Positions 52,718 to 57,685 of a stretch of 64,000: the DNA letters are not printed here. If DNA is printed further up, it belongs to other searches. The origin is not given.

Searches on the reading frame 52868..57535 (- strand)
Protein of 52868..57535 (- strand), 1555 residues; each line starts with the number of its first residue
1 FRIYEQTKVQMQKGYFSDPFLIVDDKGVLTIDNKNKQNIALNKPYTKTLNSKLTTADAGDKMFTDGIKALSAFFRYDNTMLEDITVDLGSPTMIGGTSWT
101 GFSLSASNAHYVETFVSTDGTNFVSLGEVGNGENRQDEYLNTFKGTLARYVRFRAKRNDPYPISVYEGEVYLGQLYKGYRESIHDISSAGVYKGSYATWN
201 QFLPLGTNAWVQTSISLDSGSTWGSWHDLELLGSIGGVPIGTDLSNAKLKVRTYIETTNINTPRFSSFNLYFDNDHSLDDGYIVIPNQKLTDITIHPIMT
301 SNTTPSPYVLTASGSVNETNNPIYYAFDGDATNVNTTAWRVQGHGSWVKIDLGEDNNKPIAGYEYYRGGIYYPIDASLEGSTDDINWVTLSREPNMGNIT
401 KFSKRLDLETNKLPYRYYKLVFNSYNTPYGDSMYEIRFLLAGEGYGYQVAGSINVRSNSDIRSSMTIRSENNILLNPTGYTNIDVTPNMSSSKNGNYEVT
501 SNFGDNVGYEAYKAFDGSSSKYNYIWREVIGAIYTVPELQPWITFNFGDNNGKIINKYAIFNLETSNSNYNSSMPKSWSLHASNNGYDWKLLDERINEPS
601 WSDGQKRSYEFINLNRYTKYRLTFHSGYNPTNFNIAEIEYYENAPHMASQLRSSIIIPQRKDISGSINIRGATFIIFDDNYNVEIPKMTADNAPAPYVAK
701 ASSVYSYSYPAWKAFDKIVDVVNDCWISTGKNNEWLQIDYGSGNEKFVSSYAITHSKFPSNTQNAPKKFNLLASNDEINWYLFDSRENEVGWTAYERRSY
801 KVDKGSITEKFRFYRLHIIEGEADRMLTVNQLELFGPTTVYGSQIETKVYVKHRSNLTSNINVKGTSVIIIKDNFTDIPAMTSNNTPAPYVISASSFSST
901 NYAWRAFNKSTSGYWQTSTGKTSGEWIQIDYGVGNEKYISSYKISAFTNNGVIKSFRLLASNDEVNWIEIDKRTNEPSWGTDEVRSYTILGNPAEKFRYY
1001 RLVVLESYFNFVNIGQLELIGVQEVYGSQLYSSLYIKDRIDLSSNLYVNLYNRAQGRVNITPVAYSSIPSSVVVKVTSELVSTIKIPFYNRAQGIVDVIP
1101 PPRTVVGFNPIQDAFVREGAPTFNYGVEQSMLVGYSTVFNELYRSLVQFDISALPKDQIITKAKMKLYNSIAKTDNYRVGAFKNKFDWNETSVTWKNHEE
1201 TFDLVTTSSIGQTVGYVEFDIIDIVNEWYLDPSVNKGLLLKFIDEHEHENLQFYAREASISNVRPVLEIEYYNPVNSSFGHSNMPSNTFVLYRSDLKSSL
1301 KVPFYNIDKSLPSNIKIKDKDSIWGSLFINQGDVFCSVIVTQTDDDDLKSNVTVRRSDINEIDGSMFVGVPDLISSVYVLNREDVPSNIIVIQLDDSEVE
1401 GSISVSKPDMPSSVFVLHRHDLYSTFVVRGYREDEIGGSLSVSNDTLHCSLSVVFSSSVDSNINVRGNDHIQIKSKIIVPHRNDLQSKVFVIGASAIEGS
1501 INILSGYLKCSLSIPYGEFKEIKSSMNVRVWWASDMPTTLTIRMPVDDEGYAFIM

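Call 8: search_protein_families(library=phrogs, proteins=[window:52868-57535:-], max_evalue=0.00001)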
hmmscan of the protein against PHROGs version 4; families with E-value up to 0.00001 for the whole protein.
window:52868-57535:- (1555 aa): 8 families
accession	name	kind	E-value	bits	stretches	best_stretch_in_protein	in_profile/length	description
phrog_11333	-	unknown function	3.7e-79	266.7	2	1024-1479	565-1030/4401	-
phrog_16348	-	unknown function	3.2e-66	225.2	4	666-837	413-581/818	-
phrog_17517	-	tail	1.1e-63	215.4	3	682-835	13-157/227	tail protein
phrog_10667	-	unknown function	6.1e-38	131.7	3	679-823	173-311/718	-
phrog_38477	-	unknown function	9.1e-35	121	3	685-846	103-268/674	-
phrog_33548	-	unknown function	8.2e-19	68.2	1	636-821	135-311/721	-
phrog_10304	-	head and packaging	9.4e-10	39.3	0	892-988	111-212/213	virion structural protein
phrog_20852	-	unknown function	3.8e-08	34.5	1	184-278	19-114/214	-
